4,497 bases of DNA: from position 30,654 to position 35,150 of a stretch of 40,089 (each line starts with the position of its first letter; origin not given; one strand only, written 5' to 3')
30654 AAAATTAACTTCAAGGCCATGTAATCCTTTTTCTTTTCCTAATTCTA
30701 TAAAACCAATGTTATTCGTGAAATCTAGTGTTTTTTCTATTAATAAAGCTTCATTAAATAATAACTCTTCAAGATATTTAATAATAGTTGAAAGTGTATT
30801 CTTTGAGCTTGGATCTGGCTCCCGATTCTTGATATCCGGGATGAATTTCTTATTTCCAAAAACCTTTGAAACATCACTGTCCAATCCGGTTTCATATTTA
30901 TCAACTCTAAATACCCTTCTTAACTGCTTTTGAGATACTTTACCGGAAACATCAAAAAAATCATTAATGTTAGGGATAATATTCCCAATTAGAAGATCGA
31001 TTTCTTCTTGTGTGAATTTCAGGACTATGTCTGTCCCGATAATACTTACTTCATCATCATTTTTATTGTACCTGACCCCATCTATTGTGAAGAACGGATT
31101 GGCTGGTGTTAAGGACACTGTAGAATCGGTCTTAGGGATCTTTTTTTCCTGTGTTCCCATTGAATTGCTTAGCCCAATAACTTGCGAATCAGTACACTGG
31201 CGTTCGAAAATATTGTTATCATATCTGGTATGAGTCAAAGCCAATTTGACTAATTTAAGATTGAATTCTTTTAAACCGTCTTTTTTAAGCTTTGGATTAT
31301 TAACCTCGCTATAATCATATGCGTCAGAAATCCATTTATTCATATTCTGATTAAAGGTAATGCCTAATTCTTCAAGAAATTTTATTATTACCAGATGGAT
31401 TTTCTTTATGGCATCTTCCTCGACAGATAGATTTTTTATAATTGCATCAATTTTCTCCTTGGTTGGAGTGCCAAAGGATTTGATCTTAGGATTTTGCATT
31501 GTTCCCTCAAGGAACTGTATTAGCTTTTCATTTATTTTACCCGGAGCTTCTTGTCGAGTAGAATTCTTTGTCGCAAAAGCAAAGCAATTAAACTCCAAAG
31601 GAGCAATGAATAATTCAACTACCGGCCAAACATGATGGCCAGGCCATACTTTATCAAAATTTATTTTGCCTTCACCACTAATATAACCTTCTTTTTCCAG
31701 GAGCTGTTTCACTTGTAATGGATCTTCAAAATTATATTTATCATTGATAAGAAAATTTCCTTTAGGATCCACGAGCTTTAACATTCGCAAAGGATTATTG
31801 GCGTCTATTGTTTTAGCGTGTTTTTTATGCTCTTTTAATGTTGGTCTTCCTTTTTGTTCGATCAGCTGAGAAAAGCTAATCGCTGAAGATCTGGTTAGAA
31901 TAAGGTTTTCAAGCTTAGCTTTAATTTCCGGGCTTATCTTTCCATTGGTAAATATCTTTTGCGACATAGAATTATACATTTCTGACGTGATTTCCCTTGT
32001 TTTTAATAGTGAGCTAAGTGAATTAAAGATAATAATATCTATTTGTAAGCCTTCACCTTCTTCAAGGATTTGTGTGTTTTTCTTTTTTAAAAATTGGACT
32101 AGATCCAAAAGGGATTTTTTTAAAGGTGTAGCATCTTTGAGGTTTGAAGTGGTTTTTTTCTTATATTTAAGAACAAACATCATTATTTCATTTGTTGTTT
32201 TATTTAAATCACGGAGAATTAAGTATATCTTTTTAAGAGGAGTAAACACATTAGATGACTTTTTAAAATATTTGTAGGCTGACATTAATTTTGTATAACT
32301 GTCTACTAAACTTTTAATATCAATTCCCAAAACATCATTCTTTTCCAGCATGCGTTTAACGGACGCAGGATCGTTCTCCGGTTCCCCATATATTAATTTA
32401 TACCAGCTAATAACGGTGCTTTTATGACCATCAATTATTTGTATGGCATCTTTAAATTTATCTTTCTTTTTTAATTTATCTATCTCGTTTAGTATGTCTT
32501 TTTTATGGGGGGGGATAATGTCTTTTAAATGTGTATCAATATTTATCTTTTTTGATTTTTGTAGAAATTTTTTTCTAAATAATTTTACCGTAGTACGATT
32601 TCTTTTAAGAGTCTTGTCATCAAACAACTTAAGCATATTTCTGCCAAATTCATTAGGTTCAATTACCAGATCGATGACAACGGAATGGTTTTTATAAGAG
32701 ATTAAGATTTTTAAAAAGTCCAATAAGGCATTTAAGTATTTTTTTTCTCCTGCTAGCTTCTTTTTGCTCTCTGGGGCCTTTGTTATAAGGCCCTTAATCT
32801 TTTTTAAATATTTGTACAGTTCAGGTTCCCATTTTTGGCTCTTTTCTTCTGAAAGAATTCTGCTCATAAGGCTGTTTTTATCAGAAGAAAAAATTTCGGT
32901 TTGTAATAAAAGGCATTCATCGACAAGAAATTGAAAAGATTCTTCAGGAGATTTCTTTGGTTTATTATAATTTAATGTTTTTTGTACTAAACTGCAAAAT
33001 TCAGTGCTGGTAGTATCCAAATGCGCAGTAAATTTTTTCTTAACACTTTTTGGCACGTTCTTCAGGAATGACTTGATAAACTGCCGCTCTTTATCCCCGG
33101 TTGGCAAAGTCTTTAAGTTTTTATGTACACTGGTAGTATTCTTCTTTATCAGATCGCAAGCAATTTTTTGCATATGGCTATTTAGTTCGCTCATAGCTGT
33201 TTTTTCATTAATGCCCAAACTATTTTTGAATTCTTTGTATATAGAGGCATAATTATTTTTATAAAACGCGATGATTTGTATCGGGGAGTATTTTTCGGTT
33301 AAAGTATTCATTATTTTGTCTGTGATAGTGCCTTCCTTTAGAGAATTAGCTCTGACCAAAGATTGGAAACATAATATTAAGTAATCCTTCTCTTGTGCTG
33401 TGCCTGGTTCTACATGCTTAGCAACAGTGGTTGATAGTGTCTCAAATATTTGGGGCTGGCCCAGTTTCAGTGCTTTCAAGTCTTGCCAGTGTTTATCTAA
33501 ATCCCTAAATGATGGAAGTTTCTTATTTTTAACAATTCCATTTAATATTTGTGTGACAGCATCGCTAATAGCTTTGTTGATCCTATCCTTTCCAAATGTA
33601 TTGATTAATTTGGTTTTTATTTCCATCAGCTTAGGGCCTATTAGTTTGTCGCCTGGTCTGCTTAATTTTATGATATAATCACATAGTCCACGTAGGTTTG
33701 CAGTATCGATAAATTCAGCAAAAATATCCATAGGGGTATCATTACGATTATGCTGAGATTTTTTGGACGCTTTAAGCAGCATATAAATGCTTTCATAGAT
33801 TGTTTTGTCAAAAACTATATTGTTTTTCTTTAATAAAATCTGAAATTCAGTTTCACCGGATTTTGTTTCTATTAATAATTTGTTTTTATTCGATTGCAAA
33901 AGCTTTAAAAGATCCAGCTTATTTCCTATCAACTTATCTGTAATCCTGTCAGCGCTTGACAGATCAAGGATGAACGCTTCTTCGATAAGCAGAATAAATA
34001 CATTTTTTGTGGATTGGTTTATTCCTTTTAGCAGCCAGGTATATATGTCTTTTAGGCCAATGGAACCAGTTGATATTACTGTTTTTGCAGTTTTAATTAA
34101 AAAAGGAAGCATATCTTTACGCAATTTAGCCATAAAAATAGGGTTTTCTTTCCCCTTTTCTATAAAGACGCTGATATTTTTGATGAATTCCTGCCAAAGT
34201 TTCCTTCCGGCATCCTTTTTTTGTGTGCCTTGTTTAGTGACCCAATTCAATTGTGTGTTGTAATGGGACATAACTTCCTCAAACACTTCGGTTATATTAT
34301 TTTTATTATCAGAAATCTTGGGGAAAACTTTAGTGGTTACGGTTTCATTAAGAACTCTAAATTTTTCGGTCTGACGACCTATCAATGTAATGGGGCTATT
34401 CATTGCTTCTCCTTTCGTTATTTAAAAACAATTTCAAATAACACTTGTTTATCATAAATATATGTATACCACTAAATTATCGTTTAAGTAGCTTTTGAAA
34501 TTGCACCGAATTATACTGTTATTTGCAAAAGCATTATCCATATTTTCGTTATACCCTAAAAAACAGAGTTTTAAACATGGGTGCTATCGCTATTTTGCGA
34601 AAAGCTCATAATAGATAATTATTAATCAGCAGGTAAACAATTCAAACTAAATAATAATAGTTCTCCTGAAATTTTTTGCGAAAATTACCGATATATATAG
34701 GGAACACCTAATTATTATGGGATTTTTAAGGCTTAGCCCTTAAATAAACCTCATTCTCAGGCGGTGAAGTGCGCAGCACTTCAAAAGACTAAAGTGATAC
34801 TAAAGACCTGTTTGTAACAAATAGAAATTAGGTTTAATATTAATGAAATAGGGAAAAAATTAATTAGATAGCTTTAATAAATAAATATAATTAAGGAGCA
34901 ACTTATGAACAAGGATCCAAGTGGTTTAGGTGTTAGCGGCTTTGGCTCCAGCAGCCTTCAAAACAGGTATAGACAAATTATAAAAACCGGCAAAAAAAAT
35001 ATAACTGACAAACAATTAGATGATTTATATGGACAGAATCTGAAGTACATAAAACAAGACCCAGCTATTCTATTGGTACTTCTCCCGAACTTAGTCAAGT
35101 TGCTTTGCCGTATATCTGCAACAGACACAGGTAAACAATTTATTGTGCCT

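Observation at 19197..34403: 15.2-kb single ORF encoding a 5,068-aa orphan giant protein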

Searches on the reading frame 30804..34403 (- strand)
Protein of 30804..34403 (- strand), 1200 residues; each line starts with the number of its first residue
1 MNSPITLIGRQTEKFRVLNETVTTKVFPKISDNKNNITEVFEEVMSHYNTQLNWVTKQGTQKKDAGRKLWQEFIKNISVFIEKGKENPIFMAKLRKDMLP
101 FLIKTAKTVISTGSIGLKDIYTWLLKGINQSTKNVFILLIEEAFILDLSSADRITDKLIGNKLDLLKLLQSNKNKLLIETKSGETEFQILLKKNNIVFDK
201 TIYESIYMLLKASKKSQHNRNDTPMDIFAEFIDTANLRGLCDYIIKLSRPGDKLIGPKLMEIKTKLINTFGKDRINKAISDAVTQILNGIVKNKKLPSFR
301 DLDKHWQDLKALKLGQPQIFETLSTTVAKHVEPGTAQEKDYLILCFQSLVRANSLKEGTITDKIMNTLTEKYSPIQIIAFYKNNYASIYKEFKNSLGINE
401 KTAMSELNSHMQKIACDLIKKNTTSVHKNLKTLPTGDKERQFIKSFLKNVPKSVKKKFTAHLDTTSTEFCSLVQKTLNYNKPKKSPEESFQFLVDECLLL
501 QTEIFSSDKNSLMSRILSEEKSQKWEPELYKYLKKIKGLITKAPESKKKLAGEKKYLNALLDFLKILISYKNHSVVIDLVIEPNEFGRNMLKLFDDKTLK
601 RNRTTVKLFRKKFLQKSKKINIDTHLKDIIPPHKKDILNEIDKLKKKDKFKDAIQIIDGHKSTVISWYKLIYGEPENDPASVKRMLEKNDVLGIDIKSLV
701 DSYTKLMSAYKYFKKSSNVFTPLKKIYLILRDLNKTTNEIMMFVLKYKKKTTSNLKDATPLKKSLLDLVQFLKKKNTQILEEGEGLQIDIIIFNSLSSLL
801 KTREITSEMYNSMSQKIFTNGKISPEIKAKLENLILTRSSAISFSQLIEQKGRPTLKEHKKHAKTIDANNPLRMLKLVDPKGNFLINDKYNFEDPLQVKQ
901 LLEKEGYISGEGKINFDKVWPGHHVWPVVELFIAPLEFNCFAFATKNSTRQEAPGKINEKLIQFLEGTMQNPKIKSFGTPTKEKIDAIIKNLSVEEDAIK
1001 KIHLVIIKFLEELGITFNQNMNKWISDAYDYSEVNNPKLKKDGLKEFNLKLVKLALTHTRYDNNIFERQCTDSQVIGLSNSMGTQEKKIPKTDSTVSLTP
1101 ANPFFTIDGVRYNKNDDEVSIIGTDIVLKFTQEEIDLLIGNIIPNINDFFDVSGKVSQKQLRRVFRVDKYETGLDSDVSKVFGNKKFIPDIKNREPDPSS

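Call 5: search_protein_families(library=pfam, proteins=[window:31404-34403:-], max_evalue=1)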
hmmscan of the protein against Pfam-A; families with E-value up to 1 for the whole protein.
window:31404-34403:- (1000 aa): 1 family
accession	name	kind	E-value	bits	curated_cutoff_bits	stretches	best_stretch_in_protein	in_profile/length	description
PF22363.1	MrkH_YcgR_like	-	0.075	13.9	27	0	445-497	49-96/97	MrkH-like, YcgR-like domain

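Call 8: search_protein_families(library=ncbifam, proteins=[window:31404-34403:-], max_evalue=0.1)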
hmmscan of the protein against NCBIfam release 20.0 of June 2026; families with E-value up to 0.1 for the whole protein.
window:31404-34403:- (1000 aa): 0 families

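Call 20: search_protein_families(library=padloc, proteins=[window:31404-34403:-], max_evalue=0.1)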
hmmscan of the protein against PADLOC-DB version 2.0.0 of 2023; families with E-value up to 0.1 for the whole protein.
window:31404-34403:- (1000 aa): 1 family
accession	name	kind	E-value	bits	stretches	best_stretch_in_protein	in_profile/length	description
PDLC01612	Csm2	-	0.0048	16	1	230-301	18-88/101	CAS-III-A; effector_SS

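Call 21: search_protein_families(library=phrogs, proteins=[window:31404-34403:-], max_evalue=0.1)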
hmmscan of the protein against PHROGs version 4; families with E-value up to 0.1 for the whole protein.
window:31404-34403:- (1000 aa): 1 family
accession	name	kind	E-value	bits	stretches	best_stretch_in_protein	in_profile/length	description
phrog_37037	-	unknown function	0.075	14.5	0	258-305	4-50/62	-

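Call 67: find_related_loci(query=window:30804-34403:-, collection=metagenome_contigs, flank=10000)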
Query window:30804-34403:- (1200 aa) in metagenome_contigs; peptide patterns used: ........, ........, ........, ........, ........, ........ (x = any residue, [..] = any of these).
65 stretches matched a pattern, but none encodes a relative of the query by tblastn (E <= 1e-3).

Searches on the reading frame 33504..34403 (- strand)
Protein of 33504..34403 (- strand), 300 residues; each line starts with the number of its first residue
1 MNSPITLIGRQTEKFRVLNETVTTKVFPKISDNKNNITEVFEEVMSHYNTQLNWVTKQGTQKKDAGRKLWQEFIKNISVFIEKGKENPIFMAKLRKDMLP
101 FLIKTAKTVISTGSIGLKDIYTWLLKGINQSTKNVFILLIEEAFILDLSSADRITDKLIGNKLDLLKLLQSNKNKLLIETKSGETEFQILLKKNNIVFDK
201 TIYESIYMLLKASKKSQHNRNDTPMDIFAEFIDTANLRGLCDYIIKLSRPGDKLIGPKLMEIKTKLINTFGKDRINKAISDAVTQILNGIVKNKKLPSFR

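Call 92: search_protein_families(library=pfam, alignment_id=A3, max_evalue=0.05)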
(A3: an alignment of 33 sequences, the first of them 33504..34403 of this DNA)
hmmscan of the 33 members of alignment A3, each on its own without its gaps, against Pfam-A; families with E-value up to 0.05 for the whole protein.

A. member 1, window:33504-34403:- (300 aa): 0 families

B. families by the number of members that match (of 33 scanned): 9 families
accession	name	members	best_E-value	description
PF12998.12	ING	2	0.0041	Inhibitor of growth proteins N-terminal histone-binding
PF24573.1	HEAT_DAAF5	1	0.0046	Dynein axonemal assembly factor 5, HEAT-repeat domain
PF15079.11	Tsc35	1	0.0058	Testis-specific protein 35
PF16809.10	NleF_casp_inhib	1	0.014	NleF caspase inhibitor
PF15005.11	IZUMO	1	0.018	Izumo sperm-egg fusion, Ig domain-associated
PF04174.18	CP_ATPgrasp_1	1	0.03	A circularly permuted ATPgrasp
PF03127.19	GAT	1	0.032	GAT domain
PF25007.1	DYH2-5-8_CC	1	0.033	Dynein axonemal heavy chain 2/5/8 coiled-coil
PF00497.25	SBP_bac_3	1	0.034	Bacterial extracellular solute-binding proteins, family 3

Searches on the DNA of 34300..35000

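Call 51: search_rna_families(source=window, start=34300, end=35000, threshold=evalue, max_evalue=1)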
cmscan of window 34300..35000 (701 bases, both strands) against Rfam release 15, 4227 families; matches with E-value up to 1: 0.
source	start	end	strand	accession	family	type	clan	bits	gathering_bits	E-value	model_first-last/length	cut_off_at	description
